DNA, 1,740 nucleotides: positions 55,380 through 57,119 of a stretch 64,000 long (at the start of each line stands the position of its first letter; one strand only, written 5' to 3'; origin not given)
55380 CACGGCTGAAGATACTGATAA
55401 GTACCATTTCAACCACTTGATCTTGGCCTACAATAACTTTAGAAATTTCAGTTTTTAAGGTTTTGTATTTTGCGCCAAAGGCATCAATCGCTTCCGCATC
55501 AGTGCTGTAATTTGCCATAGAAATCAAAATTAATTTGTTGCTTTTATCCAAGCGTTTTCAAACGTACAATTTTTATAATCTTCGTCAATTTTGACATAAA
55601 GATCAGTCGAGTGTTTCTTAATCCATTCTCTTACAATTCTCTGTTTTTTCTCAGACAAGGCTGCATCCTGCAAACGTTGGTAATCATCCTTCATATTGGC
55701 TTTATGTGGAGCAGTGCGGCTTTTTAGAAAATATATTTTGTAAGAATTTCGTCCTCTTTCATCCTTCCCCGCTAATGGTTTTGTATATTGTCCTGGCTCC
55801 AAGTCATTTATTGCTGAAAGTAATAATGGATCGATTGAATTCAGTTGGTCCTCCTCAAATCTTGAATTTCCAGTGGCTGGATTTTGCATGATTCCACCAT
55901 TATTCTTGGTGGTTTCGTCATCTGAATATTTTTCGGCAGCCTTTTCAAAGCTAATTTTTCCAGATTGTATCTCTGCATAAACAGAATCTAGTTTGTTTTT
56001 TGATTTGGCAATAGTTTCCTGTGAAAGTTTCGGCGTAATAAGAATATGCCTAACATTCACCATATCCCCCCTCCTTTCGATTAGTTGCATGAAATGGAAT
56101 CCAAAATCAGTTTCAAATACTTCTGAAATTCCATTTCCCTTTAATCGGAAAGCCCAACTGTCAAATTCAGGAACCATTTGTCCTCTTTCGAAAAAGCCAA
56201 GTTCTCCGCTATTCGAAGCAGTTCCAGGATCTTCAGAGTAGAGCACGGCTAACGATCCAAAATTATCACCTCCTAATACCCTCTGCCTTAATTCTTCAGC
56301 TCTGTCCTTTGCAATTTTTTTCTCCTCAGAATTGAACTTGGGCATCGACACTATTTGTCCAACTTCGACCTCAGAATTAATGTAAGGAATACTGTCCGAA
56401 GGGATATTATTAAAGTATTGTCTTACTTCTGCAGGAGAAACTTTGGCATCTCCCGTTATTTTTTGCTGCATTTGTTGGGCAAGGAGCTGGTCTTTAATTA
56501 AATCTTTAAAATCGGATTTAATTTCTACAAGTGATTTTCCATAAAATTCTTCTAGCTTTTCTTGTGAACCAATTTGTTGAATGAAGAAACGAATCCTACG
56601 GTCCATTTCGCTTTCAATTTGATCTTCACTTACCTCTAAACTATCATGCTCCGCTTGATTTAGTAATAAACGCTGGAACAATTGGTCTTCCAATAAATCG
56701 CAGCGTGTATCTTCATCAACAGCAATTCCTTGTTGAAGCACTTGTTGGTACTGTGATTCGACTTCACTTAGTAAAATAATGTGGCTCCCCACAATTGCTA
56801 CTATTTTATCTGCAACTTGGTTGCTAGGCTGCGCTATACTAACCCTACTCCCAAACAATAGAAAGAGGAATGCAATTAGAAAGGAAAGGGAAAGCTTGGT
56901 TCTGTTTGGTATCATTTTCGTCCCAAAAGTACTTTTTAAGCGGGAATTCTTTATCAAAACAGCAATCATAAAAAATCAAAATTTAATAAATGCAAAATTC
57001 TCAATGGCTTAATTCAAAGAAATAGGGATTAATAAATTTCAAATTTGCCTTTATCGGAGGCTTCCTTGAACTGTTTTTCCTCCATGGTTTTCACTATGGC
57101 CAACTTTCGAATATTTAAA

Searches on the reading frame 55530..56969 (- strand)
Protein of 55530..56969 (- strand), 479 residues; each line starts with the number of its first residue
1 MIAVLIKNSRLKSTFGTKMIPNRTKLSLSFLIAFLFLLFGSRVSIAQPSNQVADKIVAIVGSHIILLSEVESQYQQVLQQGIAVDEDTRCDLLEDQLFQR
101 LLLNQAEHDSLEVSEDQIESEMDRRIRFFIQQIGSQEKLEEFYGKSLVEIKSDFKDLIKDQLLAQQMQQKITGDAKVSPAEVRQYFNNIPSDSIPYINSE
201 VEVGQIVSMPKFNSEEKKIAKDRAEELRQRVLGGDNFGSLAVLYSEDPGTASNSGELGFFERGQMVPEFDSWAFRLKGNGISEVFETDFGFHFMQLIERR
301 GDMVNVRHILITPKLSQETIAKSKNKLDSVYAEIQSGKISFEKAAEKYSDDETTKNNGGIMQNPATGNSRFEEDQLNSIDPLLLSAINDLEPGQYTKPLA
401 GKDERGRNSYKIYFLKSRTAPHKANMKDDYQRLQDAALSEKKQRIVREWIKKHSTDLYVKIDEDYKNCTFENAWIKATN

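Call 89: search_protein_families(library=pfam, proteins=[window:55530-56969:-], max_evalue=0.001)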
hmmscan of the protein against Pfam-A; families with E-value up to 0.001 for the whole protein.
window:55530-56969:- (479 aa): 5 families
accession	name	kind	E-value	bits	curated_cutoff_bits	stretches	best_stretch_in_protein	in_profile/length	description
PF00639.27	Rotamase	-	1.9e-36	125.4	21.7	2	211-297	8-96/97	PPIC-type PPIASE domain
PF13616.12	Rotamase_3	-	5.3e-35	120.9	22.5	2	213-299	29-115/116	PPIC-type PPIASE domain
PF13145.12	Rotamase_2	-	5.4e-10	40.6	27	1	222-300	33-109/121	PPIC-type PPIASE domain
PF13624.11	SurA_N_3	-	8.7e-05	22.8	27.2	1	30-168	19-162/162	SurA-like N-terminal domain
PF09312.16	SurA_N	-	0.00043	20.9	30.8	0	54-123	2-77/118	SurA N-terminal domain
